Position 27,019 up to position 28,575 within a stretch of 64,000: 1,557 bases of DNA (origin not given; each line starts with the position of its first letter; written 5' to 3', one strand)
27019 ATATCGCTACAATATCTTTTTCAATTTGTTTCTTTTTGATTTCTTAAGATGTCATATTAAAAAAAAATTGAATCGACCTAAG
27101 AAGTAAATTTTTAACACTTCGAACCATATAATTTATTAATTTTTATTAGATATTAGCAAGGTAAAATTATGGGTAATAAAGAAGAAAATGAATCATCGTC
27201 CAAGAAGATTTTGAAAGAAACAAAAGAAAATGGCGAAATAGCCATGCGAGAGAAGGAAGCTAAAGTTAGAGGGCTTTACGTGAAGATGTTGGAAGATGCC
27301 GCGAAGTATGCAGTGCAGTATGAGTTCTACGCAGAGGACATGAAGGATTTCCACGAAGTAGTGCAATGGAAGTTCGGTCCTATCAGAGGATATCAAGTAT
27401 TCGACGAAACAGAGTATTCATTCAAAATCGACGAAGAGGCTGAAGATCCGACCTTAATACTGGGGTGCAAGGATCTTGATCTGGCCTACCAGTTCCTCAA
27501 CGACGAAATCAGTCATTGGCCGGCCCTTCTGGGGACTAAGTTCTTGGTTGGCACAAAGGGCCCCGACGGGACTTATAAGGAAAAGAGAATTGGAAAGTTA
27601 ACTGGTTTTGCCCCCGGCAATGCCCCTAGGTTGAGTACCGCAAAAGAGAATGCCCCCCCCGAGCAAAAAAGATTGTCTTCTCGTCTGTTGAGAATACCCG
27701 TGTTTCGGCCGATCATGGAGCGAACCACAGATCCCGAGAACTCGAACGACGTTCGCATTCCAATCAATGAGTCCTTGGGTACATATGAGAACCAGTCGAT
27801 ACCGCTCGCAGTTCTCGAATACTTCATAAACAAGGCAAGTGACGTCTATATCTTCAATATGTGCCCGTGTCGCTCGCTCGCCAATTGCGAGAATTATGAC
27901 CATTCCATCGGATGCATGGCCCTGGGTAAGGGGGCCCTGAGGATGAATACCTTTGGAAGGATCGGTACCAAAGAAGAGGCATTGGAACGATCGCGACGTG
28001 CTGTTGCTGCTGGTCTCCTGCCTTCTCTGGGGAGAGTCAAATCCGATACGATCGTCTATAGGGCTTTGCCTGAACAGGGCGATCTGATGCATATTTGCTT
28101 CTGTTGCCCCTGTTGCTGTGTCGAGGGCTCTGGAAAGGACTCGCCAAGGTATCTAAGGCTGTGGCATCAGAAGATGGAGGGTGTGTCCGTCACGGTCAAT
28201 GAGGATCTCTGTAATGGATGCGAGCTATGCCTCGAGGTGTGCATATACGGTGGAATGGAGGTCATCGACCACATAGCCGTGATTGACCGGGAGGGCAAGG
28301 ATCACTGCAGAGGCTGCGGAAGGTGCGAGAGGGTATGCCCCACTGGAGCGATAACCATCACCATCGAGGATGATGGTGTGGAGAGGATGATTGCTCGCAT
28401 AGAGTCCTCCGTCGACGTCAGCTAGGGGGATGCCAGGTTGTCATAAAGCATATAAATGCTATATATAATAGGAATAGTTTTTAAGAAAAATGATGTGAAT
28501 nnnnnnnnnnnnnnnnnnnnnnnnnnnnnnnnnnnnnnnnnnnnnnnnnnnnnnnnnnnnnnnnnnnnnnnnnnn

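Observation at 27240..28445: About 1.2-kb G+C-rich island forming the body of one gene: a mosaic of native 5' end and foreign-looking coding sequence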

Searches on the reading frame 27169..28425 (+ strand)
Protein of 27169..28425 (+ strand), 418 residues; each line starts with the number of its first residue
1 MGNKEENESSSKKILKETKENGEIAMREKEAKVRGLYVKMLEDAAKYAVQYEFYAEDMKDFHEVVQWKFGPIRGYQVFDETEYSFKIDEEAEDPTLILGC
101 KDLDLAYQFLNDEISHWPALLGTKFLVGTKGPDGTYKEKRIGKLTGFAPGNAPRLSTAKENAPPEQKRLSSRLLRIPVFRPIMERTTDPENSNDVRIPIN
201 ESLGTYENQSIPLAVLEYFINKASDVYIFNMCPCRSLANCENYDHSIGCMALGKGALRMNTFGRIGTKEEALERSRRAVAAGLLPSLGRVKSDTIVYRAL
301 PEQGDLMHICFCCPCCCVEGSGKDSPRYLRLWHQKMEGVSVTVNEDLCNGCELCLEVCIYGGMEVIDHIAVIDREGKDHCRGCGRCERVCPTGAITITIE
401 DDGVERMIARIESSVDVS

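Call 4: search_protein_families(library=pfam, proteins=[window:27169-28425:+], max_evalue=0.01)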
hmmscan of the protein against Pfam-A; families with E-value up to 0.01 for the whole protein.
window:27169-28425:+ (418 aa): 11 families
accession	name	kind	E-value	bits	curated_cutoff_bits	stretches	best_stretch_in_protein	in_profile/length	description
PF00037.32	Fer4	-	3.6e-11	42.8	21.1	2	378-396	6-24/24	4Fe-4S binding domain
PF12837.12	Fer4_6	-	8.6e-11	41.7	25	2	341-361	2-22/24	4Fe-4S binding domain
PF13237.11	Fer4_10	-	3.6e-07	30.4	25.5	2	342-391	3-53/53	4Fe-4S dicluster domain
PF12797.12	Fer4_2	-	4.5e-06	26.7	24.5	1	378-392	8-22/22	4Fe-4S binding domain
PF14697.11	Fer4_21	-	5.6e-06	26.8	35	1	343-396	3-58/59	4Fe-4S dicluster domain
PF12838.12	Fer4_7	-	2e-05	25.4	27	1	379-405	1-27/52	4Fe-4S dicluster domain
PF13187.11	Fer4_9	-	3.9e-05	24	27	1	348-395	2-52/52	4Fe-4S dicluster domain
PF13484.11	Fer4_16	-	0.00043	21.4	30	1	379-398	1-20/66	4Fe-4S double cluster binding domain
PF25160.1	LdpA_Fe-S-bd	-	0.00058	20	27.6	1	377-396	25-44/49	LdpA Fe-S cluster-binding domain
PF12800.12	Fer4_4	-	0.0089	16.8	24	1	378-393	2-17/17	4Fe-4S binding domain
PF12798.12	Fer4_3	-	0.0096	17.1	27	1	380-394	1-15/15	4Fe-4S binding domain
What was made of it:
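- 27244..28425 (+): Foreign (bacterial-type) ORF of 393 codons plus stop. It encodes an SCP2-like domain, a Cys-rich domain and a 2x[4Fe-4S] ferredoxin domain. Pfam finds Fer4 domains (call 4).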

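Call 9: find_encoding_contigs(protein=window:27169-28425:+, flank=10000, max_places=10)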
Protein window:27169-28425:+ (418 aa): 13 contigs read that carry it; 10 places shown.
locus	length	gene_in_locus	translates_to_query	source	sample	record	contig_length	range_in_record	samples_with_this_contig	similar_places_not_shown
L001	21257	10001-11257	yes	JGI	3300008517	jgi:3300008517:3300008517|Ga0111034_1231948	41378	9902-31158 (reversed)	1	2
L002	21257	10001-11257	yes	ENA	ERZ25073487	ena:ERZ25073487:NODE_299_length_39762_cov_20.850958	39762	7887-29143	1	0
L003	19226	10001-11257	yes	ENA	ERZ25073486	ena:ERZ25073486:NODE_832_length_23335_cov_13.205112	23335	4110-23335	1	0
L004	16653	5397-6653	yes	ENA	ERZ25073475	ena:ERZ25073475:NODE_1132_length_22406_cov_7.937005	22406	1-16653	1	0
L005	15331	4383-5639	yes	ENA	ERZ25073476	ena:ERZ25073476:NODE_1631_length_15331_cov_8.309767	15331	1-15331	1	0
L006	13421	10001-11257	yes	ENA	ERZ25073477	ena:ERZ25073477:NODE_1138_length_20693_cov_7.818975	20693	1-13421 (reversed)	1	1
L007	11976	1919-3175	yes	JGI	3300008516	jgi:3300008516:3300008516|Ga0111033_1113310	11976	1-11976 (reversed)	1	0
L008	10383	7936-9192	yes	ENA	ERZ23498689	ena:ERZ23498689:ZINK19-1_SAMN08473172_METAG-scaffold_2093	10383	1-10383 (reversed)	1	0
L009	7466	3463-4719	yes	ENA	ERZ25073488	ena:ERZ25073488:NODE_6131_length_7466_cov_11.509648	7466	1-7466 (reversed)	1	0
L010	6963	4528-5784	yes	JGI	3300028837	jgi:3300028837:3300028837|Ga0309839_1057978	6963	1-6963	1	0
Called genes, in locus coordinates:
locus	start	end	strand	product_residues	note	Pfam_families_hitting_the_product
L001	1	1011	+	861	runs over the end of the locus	PF05048:NosD (weak), PF13229:Beta_helix, PF05048:NosD, PF13229:Beta_helix, PF05048:NosD, PF13229:Beta_helix, PF05048:NosD, PF13229:Beta_helix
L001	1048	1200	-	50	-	-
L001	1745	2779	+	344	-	-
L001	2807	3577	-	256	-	PF00142:Fer4_NifH, PF02374:ArsA_ATPase (weak), PF10609:ParA (weak), PF13500:AAA_26 (faint), PF13614:AAA_31, PF01656:CbiA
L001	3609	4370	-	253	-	PF03598:CdhC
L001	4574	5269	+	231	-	PF08901:DUF1847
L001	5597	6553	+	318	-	PF01699:Na_Ca_ex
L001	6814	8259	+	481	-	PF13347:MFS_2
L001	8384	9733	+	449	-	PF07690:MFS_1, PF13347:MFS_2, PF07690:MFS_1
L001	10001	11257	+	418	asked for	PF12797:Fer4_2 (faint), PF12837:Fer4_6 (faint), PF13237:Fer4_10 (faint), PF14697:Fer4_21 (weak), PF00037:Fer4 (weak), PF12838:Fer4_7 (weak)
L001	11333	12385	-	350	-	-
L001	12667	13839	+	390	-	PF12797:Fer4_2 (faint), PF13237:Fer4_10 (weak), PF14697:Fer4_21, PF12838:Fer4_7 (weak), PF13187:Fer4_9 (weak), PF25160:LdpA_Fe-S-bd (weak), PF00037:Fer4 (weak), PF12837:Fer4_6 (weak)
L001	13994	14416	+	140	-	PF02036:SCP2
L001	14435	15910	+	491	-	PF01565:FAD_binding_4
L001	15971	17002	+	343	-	PF00478:IMPDH (weak), PF03060:NMO, PF01070:FMN_dh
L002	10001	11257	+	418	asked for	PF12797:Fer4_2 (faint), PF12837:Fer4_6 (faint), PF13237:Fer4_10 (faint), PF14697:Fer4_21 (weak), PF00037:Fer4 (weak), PF12838:Fer4_7 (weak)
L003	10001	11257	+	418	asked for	PF12797:Fer4_2 (faint), PF12837:Fer4_6 (faint), PF13237:Fer4_10 (faint), PF14697:Fer4_21 (weak), PF00037:Fer4 (weak), PF12838:Fer4_7 (weak)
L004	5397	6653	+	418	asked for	PF12797:Fer4_2 (faint), PF12837:Fer4_6 (faint), PF13237:Fer4_10 (faint), PF14697:Fer4_21 (weak), PF00037:Fer4 (weak), PF12838:Fer4_7 (weak)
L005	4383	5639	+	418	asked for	PF12797:Fer4_2 (faint), PF12837:Fer4_6 (faint), PF13237:Fer4_10 (faint), PF14697:Fer4_21 (weak), PF00037:Fer4 (weak), PF12838:Fer4_7 (weak)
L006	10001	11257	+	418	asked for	PF12797:Fer4_2 (faint), PF12837:Fer4_6 (faint), PF13237:Fer4_10 (faint), PF14697:Fer4_21 (weak), PF00037:Fer4 (weak), PF12838:Fer4_7 (weak)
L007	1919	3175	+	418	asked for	PF12797:Fer4_2 (faint), PF12837:Fer4_6 (faint), PF13237:Fer4_10 (faint), PF14697:Fer4_21 (weak), PF00037:Fer4 (weak), PF12838:Fer4_7 (weak)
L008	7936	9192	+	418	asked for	PF12797:Fer4_2 (faint), PF12837:Fer4_6 (faint), PF13237:Fer4_10 (faint), PF14697:Fer4_21 (weak), PF00037:Fer4 (weak), PF12838:Fer4_7 (weak)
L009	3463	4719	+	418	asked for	PF12797:Fer4_2 (faint), PF12837:Fer4_6 (faint), PF13237:Fer4_10 (faint), PF14697:Fer4_21 (weak), PF00037:Fer4 (weak), PF12838:Fer4_7 (weak)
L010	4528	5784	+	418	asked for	PF12797:Fer4_2 (faint), PF12837:Fer4_6 (faint), PF13237:Fer4_10 (faint), PF14697:Fer4_21 (weak), PF00037:Fer4 (weak), PF12838:Fer4_7 (weak)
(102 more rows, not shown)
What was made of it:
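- Independent assemblies: the exact 418-aa protein occurs on 13 contigs from JGI and ENA samples, in identical context (call 9). The identical protein and context occur on 13 contigs from different samples and assemblers (call 9).
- Tried and rejected: Rejected by the exact-protein look-up, which found 13 independent contigs (call 9).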

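Call 10: find_homologous_proteins(query=window:27169-28425:+)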
Query window:27169-28425:+ (418 aa): 171 proteins with E <= 0.001 among 5026 candidates; the best 120 are listed.
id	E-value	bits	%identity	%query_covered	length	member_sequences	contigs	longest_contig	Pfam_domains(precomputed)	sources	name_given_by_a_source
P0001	1.8e-267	905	92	100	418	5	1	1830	PF14697.12,PF12797.13,PF12837.13,PF00037.33,PF12838.13,PF13237.12,PF13187.12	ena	-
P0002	6.0e-261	883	92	100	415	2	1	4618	PF14697.12,PF12797.13,PF12837.13,PF00037.33,PF12838.13,PF13237.12,PF13187.12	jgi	-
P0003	5.9e-260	880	90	100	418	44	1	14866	PF14697.12,PF12797.13,PF12837.13,PF00037.33,PF13237.12,PF13187.12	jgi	-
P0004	2.6e-257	871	89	100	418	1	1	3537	PF14697.12,PF12797.13,PF12837.13,PF00037.33,PF12838.13,PF13237.12,PF13187.12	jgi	-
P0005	1.2e-255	866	91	96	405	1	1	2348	PF14697.12,PF12797.13,PF12837.13,PF00037.33,PF13237.12,PF13187.12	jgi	jgi:UDP-glucose 4-epimerase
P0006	1.4e-254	862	88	100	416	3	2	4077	PF12837.13,PF00037.33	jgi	-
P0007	1.4e-254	862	87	100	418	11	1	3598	PF14697.12,PF12797.13,PF12837.13,PF00037.33,PF12838.13,PF13237.12,PF13187.12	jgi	-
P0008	1.5e-243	826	83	100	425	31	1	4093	-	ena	-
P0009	6.3e-243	824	84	100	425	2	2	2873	PF00037.33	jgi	-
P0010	1.2e-242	823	87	97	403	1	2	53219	PF14697.12,PF12837.13,PF00037.33,PF13237.12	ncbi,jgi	ncbi:MAG: DUF362 domain-containing protein [Promethearchaeota archaeon]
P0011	2.5e-242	822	83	100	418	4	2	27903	PF14697.12,PF12797.13,PF12837.13,PF00037.33,PF12838.13,PF13237.12,PF13187.12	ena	-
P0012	9.2e-240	814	85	96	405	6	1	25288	PF14697.12,PF12797.13,PF12837.13,PF00037.33,PF12838.13,PF13237.12,PF13187.12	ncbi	ncbi:MAG: DUF362 domain-containing protein [Candidatus Heimdallarchaeota archaeon]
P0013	9.3e-240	814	85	96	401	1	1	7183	PF14697.12,PF12797.13,PF12837.13,PF00037.33,PF12838.13,PF13237.12,PF13187.12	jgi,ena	-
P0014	3.6e-239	812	87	94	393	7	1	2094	PF12837.13,PF00037.33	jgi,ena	-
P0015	8.5e-238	807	85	96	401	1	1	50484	PF14697.12,PF12797.13,PF12837.13,PF00037.33,PF12838.13,PF13237.12,PF13187.12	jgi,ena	-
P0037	2.3e-184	631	70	94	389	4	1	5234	PF14697.12,PF12797.13,PF12837.13,PF00037.33,PF12838.13,PF13237.12,PF13187.12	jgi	-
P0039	7.8e-180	616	70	94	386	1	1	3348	PF12797.13,PF12837.13,PF00037.33,PF13237.12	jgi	jgi:UDP-glucose 4-epimerase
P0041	4.0e-170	584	64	94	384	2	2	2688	PF14697.12,PF12797.13,PF12837.13,PF00037.33,PF12838.13,PF13237.12,PF13187.12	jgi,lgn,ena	-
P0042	9.1e-170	583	65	94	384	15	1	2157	PF12797.13,PF12837.13,PF00037.33,PF12838.13,PF13237.12,PF13187.12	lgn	-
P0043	7.2e-163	560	66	94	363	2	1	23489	PF12797.13,PF12837.13,PF12838.13,PF13187.12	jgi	jgi:UDP-glucose 4-epimerase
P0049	6.2e-134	465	56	94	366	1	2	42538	PF14697.12,PF12837.13,PF00037.33,PF12838.13,PF13237.12,PF13187.12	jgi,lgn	-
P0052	6.0e-115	402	49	95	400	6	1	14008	PF12797.13,PF12837.13,PF00037.33,PF12838.13,PF25160.2,PF13237.12,PF13187.12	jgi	-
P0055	6.1e-114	399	49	94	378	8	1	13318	PF12797.13,PF12837.13,PF00037.33,PF12838.13,PF13237.12,PF13187.12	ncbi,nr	ncbi:MAG: ferredoxin family protein [Dehalococcoidales bacterium]|nr:ferredoxin family protein [Deha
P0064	1.6e-103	365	45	95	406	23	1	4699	PF12797.13,PF12837.13,PF00037.33,PF12838.13,PF13237.12,PF13187.12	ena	-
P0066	2.7e-91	325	43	94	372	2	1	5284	PF12797.13,PF12837.13,PF00037.33,PF13484.12,PF12838.13,PF13237.12,PF13187.12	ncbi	-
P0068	4.3e-88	314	56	62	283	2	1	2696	PF14697.12,PF12837.13,PF00037.33,PF12838.13,PF25160.2,PF13237.12,PF13187.12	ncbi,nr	ncbi:MAG: 4Fe-4S binding protein [Deltaproteobacteria bacterium]|nr:4Fe-4S binding protein [Deltapro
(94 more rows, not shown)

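Call 12: find_related_loci(query=window:27169-28425:+, collection=genome_contigs, flank=10000)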
Query window:27169-28425:+ (418 aa) in genome_contigs; peptide patterns used: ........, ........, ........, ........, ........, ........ (x = any residue, [..] = any of these).
95 stretches matched a pattern; 10 encode a relative of the query (tblastn E <= 1e-3); 10 distinct loci.
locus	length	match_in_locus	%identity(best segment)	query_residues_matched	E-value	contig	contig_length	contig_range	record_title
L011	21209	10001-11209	94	16-418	0e+0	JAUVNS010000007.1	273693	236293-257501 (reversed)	MAG: Promethearchaeota archaeon isolate CSMAG_616 CSMAG_616_k141_212032_length_273693_cov_14.9997, whole genome shotgun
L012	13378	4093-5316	91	11-418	0e+0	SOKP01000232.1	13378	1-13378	MAG: Promethearchaeota archaeon isolate E44_bin85 NODE_1781_length_13378_cov_35.994371, whole genome shotgun sequence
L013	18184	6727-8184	84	8-418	0e+0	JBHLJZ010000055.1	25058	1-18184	MAG: Candidatus Hodarchaeota archaeon isolate DZ1B.201 DZ1B.201@4908, whole genome shotgun sequence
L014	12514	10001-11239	83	6-418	0e+0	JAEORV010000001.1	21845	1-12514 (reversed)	MAG: Promethearchaeota archaeon isolate Yap150.bin8.212 contig-145_4682, whole genome shotgun sequence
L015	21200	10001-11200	80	24-418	0e+0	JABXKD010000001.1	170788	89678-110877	MAG: Promethearchaeota archaeon isolate Hel_238_bin105 NODE_1_length_170788_cov_28.550878, whole genome shotgun sequence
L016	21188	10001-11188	86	23-418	0e+0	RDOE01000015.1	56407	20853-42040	MAG: Promethearchaeota archaeon isolate SZ_4_bin8.338 NODE_15_length_56407_cov_3.109143, whole genome shotgun sequence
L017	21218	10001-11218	77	13-418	0e+0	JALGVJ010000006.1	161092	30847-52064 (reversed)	MAG: Promethearchaeota archaeon isolate Meg22_1012_Bin_233 Meg22_1012_Bin_233_scaffold_23, whole genome shotgun sequence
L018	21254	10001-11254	82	1-418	0e+0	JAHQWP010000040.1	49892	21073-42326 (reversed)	MAG: Promethearchaeia archaeon isolate ABR11 NODE_161_length_49892_cov_6, whole genome shotgun sequence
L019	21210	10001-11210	75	17-418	0e+0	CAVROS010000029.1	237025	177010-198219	MAG: uncultured delta proteobacterium isolate MFD03804.bin.2.110 genome assembly, contig: contig_4768, whole genome shot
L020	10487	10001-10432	84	1-147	9e-79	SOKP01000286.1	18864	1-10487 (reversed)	MAG: Promethearchaeota archaeon isolate E44_bin85 NODE_958_length_18864_cov_59.734382, whole genome shotgun sequence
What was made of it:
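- The island is 35-40% identical to all Lokiarchaeial low-G+C paralogs but 49-75% identical to the bacterial-context copies (calls 10, 12).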

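Call 16: find_related_loci(query=window:27169-28425:+, collection=metagenome_contigs, flank=6000)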
Query window:27169-28425:+ (418 aa) in metagenome_contigs; peptide patterns used: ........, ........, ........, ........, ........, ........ (x = any residue, [..] = any of these).
151 stretches matched a pattern; 27 encode a relative of the query (tblastn E <= 1e-3); 26 distinct loci.
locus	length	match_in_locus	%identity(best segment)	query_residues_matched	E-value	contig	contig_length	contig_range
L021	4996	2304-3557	95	1-418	0e+0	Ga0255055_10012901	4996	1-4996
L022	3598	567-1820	87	1-418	0e+0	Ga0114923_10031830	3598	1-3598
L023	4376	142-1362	90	12-418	0e+0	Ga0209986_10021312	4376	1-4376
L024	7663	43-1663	87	1-418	0e+0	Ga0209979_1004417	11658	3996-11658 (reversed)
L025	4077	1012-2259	88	1-418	0e+0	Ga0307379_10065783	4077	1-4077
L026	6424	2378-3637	85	1-418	0e+0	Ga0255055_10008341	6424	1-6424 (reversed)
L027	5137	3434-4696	84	1-418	0e+0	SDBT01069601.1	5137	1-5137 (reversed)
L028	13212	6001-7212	85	15-418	0e+0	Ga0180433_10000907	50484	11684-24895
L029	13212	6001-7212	84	15-418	0e+0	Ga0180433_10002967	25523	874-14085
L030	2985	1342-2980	82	1-418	0e+0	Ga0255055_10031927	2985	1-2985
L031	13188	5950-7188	83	6-418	0e+0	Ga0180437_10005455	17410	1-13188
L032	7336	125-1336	84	16-418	0e+0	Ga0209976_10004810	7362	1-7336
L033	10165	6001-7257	79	1-418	0e+0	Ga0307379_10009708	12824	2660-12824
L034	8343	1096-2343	80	3-418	0e+0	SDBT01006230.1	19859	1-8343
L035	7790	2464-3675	81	16-418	0e+0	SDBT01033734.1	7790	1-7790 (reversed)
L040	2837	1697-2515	81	147-418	2e-148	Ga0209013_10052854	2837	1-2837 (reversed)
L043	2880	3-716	84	182-418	4e-131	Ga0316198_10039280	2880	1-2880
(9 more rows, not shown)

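Call 19: find_encoding_contigs(protein=P0043, flank=8000, max_places=2)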
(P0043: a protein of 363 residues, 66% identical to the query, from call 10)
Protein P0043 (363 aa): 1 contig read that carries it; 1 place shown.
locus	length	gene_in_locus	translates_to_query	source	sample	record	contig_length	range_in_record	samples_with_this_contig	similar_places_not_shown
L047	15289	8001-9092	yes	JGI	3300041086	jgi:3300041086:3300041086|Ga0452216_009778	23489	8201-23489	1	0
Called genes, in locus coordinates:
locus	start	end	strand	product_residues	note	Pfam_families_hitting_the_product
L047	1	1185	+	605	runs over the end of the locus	PF02129:Peptidase_S15, PF08530:PepX_C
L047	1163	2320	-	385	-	PF05977:MFS_3, PF07690:MFS_1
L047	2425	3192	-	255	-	-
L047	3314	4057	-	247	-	PF05401:NodS (weak), PF13489:Methyltransf_23, PF13847:Methyltransf_31 (weak), PF08241:Methyltransf_11, PF08242:Methyltransf_12, PF13649:Methyltransf_25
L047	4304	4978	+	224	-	PF00106:adh_short, PF08659:KR, PF13561:adh_short_C2, PF23441:SDR (weak)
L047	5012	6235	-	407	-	PF01266:DAO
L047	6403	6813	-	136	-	PF04828:GFA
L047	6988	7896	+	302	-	PF00296:Bac_luciferase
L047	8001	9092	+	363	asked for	PF12838:Fer4_7 (faint), PF12797:Fer4_2 (faint), PF12837:Fer4_6 (weak), PF13187:Fer4_9 (weak)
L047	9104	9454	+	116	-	PF01155:HypA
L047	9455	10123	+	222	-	PF02492:cobW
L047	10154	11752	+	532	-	PF00501:AMP-binding, PF13193:AMP-binding_C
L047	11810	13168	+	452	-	PF07690:MFS_1, PF13347:MFS_2, PF12832:MFS_1_like (faint), PF07690:MFS_1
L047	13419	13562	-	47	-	-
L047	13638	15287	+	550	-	?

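Call 20: find_encoding_contigs(protein=P0037, flank=8000, max_places=2)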
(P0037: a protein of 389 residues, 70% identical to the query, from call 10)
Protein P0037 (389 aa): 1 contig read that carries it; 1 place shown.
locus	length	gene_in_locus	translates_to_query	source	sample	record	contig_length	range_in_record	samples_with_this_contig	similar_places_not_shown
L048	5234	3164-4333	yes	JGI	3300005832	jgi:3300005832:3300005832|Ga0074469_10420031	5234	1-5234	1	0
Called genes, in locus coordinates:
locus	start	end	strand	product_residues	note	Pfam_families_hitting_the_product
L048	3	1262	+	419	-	?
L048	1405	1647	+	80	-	-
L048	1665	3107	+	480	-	PF07690:MFS_1, PF13347:MFS_2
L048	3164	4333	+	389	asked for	PF12797:Fer4_2 (faint), PF13237:Fer4_10 (weak), PF14697:Fer4_21, PF12838:Fer4_7, PF13187:Fer4_9 (weak), PF00037:Fer4 (weak), PF12837:Fer4_6 (weak)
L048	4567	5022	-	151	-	PF17762:HTH_ParB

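Call 21: find_encoding_contigs(protein=P0049, flank=8000, max_places=2)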
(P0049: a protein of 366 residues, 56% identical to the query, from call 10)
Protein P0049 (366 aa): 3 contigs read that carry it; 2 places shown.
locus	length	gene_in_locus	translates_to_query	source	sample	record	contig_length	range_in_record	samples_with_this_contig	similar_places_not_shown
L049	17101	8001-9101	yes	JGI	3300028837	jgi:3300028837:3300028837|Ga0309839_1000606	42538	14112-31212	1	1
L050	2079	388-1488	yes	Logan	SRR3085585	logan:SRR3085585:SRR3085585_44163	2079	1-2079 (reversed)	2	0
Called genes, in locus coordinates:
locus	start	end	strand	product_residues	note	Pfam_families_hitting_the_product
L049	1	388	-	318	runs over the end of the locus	PF14478:DUF4430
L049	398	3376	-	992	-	PF13584:BatD (faint), PF00432:Prenyltrans (faint), PF13243:SQHop_cyclase_C (weak), PF24156:DUF7407 (faint), PF07760:DUF1616 (faint), PF22544:HYDIN_VesB_CFA65-like_Ig (faint), PF07705:CARDB (weak)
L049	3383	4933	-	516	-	PF07705:CARDB, PF14478:DUF4430 (weak)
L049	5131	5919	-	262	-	PF01047:MarR, PF12802:MarR_2, PF13412:HTH_24 (weak), PF13545:HTH_Crp_2 (faint), PF25211:DUF7839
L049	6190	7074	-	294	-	PF00753:Lactamase_B, PF23023:Anti-Pycsar_Apyc1 (weak), PF12706:Lactamase_B_2 (weak)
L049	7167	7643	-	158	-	-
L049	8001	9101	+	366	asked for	PF13237:Fer4_10 (faint), PF14697:Fer4_21 (faint), PF12837:Fer4_6 (faint), PF12838:Fer4_7 (weak), PF13187:Fer4_9 (weak), PF00037:Fer4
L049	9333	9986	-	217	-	PF02492:cobW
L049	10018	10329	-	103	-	PF01155:HypA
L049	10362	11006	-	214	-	PF07978:NIPSNAP (weak)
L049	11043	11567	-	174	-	PF00528:BPD_transp_1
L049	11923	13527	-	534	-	PF01266:DAO, PF16901:DAO_C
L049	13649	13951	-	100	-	-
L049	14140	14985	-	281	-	PF00589:Phage_integrase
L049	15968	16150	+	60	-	-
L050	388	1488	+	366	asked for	PF13237:Fer4_10 (faint), PF14697:Fer4_21 (faint), PF12837:Fer4_6 (faint), PF12838:Fer4_7 (weak), PF13187:Fer4_9 (weak), PF00037:Fer4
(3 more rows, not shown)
